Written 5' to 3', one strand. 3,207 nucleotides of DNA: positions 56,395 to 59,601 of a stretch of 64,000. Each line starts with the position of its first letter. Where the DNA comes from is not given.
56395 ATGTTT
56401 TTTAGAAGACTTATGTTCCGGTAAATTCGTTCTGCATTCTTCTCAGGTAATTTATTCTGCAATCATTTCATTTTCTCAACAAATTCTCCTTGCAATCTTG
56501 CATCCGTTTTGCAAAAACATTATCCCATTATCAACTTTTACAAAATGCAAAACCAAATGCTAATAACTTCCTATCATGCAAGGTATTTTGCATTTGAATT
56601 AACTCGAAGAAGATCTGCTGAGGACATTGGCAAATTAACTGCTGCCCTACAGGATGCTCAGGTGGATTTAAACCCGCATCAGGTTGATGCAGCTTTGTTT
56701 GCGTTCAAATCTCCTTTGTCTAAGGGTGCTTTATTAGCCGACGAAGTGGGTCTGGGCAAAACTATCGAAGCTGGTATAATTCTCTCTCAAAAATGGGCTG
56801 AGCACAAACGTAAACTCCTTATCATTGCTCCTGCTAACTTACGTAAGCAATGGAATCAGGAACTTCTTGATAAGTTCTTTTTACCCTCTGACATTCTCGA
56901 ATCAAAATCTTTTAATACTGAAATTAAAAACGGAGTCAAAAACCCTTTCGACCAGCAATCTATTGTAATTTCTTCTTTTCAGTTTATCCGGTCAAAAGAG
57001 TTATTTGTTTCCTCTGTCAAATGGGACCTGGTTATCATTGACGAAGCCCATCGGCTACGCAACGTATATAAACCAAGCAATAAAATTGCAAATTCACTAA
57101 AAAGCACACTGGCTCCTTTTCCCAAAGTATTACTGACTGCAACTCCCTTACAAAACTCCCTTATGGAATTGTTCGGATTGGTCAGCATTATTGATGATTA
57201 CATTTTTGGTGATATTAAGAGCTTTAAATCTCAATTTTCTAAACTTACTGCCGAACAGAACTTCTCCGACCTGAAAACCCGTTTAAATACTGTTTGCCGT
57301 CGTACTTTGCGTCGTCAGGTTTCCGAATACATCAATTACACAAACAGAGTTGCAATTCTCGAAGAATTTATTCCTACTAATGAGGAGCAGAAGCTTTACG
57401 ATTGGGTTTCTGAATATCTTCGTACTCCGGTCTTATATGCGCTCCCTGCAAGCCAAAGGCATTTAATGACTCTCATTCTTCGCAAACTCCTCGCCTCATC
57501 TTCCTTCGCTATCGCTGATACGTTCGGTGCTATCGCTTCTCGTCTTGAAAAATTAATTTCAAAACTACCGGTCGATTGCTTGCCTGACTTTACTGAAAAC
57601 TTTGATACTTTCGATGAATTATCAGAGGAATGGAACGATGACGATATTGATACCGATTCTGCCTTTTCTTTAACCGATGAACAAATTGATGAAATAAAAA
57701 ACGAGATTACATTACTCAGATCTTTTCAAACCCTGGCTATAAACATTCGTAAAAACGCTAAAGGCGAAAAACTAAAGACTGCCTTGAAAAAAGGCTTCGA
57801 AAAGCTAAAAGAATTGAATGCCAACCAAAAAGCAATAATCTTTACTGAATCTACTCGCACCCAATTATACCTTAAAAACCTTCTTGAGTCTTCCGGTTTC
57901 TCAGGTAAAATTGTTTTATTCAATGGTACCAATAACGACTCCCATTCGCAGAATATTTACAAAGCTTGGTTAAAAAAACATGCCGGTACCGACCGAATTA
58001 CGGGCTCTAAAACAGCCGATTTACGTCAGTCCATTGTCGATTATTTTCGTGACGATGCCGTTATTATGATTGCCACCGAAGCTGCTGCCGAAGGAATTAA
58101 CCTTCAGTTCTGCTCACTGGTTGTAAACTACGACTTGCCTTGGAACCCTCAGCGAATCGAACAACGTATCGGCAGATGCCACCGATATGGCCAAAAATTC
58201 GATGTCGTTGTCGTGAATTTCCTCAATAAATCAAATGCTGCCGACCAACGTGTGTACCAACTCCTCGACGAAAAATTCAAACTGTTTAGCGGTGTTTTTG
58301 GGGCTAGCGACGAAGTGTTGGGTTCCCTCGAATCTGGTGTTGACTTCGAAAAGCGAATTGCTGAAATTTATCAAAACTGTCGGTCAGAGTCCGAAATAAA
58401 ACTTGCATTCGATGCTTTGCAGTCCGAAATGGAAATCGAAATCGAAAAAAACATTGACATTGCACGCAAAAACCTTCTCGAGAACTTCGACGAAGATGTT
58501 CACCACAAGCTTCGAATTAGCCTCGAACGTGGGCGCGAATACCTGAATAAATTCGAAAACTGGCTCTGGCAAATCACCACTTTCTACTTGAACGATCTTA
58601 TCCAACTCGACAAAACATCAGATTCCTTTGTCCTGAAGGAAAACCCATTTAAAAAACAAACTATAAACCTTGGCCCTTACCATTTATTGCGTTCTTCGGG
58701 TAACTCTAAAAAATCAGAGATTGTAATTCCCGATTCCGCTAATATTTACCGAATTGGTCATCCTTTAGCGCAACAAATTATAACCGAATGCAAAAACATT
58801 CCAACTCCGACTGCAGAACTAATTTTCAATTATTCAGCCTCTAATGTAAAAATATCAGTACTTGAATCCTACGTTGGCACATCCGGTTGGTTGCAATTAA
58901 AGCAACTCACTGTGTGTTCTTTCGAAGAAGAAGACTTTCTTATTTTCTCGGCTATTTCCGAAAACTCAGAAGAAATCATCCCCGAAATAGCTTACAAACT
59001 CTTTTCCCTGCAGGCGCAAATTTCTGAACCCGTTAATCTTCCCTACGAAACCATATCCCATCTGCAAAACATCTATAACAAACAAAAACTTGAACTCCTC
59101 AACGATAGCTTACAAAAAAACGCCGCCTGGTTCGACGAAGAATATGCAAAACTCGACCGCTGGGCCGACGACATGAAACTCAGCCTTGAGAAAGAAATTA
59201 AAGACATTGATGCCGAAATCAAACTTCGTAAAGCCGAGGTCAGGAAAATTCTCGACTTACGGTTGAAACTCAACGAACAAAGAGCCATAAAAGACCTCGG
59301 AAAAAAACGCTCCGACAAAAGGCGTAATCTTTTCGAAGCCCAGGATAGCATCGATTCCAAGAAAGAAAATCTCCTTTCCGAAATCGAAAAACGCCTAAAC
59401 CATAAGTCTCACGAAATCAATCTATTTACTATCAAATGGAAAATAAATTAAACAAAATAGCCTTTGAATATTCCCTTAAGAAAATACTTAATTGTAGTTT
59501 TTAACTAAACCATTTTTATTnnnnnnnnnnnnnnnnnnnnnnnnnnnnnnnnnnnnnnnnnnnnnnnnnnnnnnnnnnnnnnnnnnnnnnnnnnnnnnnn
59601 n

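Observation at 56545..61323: Island cargo operon: SNF2 helicase + cytoplasmic ~22-residue-repeat solenoid tethered by a C-terminal 2-TM anchor (candidate undescribed defence pair)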

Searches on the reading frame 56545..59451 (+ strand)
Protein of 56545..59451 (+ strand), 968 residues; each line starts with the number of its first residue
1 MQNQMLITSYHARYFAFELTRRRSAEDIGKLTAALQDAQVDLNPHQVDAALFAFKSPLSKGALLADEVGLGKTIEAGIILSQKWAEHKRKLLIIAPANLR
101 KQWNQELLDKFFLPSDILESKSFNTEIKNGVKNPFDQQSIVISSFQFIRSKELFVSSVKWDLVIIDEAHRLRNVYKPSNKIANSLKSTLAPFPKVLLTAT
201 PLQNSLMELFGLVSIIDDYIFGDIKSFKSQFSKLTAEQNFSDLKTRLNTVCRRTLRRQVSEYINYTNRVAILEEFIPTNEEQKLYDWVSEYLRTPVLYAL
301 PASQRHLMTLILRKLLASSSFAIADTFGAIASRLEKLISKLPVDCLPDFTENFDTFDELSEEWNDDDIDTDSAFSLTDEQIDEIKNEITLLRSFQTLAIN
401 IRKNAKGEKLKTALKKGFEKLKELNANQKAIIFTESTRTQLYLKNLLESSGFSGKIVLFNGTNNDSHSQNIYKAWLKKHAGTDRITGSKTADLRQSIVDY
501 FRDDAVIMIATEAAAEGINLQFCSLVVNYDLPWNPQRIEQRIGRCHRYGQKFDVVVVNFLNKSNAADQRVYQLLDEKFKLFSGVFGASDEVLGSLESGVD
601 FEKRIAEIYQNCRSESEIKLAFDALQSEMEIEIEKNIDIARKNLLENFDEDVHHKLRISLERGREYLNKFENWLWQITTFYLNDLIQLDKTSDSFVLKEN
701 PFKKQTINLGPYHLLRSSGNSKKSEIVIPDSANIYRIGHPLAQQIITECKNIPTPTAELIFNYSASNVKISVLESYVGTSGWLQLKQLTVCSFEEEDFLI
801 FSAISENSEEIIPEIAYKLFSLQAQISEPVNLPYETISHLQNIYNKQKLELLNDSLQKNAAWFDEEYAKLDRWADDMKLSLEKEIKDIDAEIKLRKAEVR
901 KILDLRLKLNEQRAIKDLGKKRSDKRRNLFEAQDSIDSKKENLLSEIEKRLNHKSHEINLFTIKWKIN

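Call 3: search_protein_families(library=pfam, proteins=[window:56545-59451:+], max_evalue=0.01)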
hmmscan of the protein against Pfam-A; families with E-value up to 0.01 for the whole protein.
window:56545-59451:+ (968 aa): 9 families
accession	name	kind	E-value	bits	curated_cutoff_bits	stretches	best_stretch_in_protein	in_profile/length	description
PF00176.29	SNF2-rel_dom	-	6e-34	117.9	24.9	1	59-285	17-249/290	SNF2-related domain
PF00271.37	Helicase_C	-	8.3e-22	78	23.5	1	443-549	6-110/110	Helicase conserved C-terminal domain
PF04851.21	ResIII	-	1e-10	42.2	22.5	1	57-201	21-162/164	Type III restriction enzyme, res subunit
PF00270.35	DEAD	-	1e-07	32.3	26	1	62-202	17-161/167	DEAD/DEAH box helicase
PF05127.21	NAT10_TcmA_helicase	-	0.00025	21.4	22.7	1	69-169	7-99/176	RNA cytidine acetyltransferase NAT10/TcmA, helicase domain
PF13872.12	AAA_34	-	0.0016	17.8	27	1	46-178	59-194/306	P-loop containing NTP hydrolase pore-1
PF18766.7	SWI2_SNF2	-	0.0031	17.7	26.7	0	95-221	56-176/221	SWI2/SNF2 ATPase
PF22590.2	Cas3-like_C_2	-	0.0072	17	27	0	452-548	28-104/106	CRISPR-associated nuclease/helicase Cas3, C-terminal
PF09848.15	SLFN-g3_helicase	-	0.0083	15.9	24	0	128-187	56-109/354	Schlafen group 3, DNA/RNA helicase domain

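Call 4: search_protein_families(library=padloc, proteins=[window:56545-59451:+], max_evalue=0.01)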
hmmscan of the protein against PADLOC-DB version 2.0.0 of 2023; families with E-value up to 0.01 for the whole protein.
window:56545-59451:+ (968 aa): 51 families (the best 25 are shown)
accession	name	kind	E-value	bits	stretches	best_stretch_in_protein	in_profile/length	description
PDLC02619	DrmD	-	2.8e-207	688.8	1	34-673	25-658/872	DrmD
PDLC02500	BrxHI|BrxHII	-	1.1e-63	214.1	2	469-638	493-661/933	BrxHI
PDLC02621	DrmD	-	7.7e-58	194.5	1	40-572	120-654/1040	DrmD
PDLC02623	DrmD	-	5.2e-54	181.4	3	362-596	457-671/1040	DrmD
PDLC00659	HmaA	-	1.8e-49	166.5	1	34-580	97-641/1176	SNF2 helicase / DEAD-box helicase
PDLC02504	BrxHI|BrxHII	-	1.8e-48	163.2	1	23-633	92-664/971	BrxHII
PDLC02620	DrmD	-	7.3e-48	161.2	2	483-577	512-605/1060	DrmD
PDLC02843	DpdE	-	7.4e-48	161.2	2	19-232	139-330/1091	DpdE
PDLC02840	DpdE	-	3.9e-44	149.3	2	31-230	150-333/1091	DpdE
PDLC00631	ZorD1|ZorD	-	2.4e-38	129.6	2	26-251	426-664/1071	"SWI2/SNF2 helicase, Mrr-like nuclease"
PDLC02572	DrmA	-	4.5e-37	125.5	1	39-561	116-635/1043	DrmA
PDLC00633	ZorD1|ZorD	-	6.3e-34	115.2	2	40-260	442-659/908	"SWI2/SNF2 helicase, Mrr-like nuclease"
PDLC02634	DrmD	-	1e-32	110.9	1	36-577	86-611/900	DrmD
PDLC02193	PLD_Helicase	-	1.5e-32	110.7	2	505-588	754-837/905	-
PDLC00632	ZorD1|ZorD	-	4.1e-31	105.8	2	31-247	584-820/1101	"SWI2/SNF2 helicase, Mrr-like nuclease"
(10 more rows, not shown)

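Call 5: search_protein_families(library=ncbifam, proteins=[window:56545-59451:+], max_evalue=0.01)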
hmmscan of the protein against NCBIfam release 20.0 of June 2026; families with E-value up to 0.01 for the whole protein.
window:56545-59451:+ (968 aa): 25 families
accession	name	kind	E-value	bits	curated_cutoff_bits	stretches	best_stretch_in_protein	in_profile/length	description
NF038318.1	DISARM_DrmD_b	equivalog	7.6e-207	689.3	950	1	34-675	22-657/868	DISARM system SNF2-like helicase DrmD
NF038317.1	DISARM_DrmD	equivalog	1.3e-74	252.1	610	1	31-652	97-708/1021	DISARM system SNF2-like helicase DrmD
NF041062.1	DpdE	equivalog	1e-58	199.2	500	2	32-248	144-343/1048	protein DpdE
NF003426.0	PRK04914.1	equivalog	2.5e-49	168.3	576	2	22-233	134-348/959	RNA polymerase-associated protein RapA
NF042964.1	phospholipD_antiphage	equivalog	4.6e-47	160.9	1100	2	357-594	618-835/895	phospholipase D-like domain-containing anti-phage protein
NF058637.1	helic_SCO1167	equivalog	2.3e-31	108.7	1200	2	58-259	487-681/932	SCO1167/SCO6262 family helicase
NF041790.1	anti-phage_ZorD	equivalog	3.5e-27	94.7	1500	2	39-258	579-823/1035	type I Zorya anti-phage system protein ZorD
NF053675.1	pilus_reg_Snf2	equivalog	6.5e-27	94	1100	2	61-238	605-769/1029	pilus expression-regulating Snf2 family helicase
NF053631.1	RNA_helic_CshA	equivalog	1e-09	37.8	646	1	467-552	249-335/434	degradosome RNA helicase CshA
NF053711.1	RNA_heli_RhlE1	exception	1.3e-09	37.4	750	1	430-555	222-345/434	RNA helicase RhlE1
NF010337.0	PRK13766.1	equivalog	1.4e-09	36.6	610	2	61-172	32-145/781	Hef nuclease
NF003419.0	PRK04837.1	equivalog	3.1e-09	36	588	1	386-551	191-353/424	ATP-dependent RNA helicase RhlB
NF008744.0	PRK11776.1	equivalog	7.7e-09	34.6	524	1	426-561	217-347/460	ATP-dependent RNA helicase DbpA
NF002340.1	PRK01297.1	equivalog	1.8e-08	33.6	564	1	425-562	223-355/372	ATP-dependent RNA helicase RhlB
NF008394.0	PRK11192.1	equivalog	5.8e-08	32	507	1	475-552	267-345/441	ATP-dependent RNA helicase SrmB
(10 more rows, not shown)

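Call 84: search_protein_families(library=phrogs, proteins=[window:56545-59451:+], max_evalue=0.001)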
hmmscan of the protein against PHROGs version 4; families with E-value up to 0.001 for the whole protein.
window:56545-59451:+ (968 aa): 9 families
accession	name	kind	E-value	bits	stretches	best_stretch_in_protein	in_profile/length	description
phrog_62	-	DNA, RNA and nucleotide metabolism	4.8e-68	230.8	1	36-687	691-1241/1881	DNA helicase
phrog_23807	-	unknown function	3.2e-48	165.2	1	23-567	112-652/1053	-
phrog_26785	-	unknown function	3.6e-35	122.2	2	306-597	578-880/1087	-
phrog_16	-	DNA, RNA and nucleotide metabolism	5e-21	75.6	2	409-869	474-784/986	DNA helicase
phrog_29996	-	unknown function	1.4e-20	74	2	61-233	744-907/1189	-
phrog_1685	-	unknown function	8.5e-13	47.4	1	501-588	1464-1552/2278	-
phrog_11801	-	other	3.4e-12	45.4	1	410-579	1340-1487/2269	DNA methyltransferase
phrog_21391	-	DNA, RNA and nucleotide metabolism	1.7e-06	26.5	0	484-547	1389-1453/2021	DNA helicase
phrog_11354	-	unknown function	1.5e-05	25.7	1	495-577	14-97/116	-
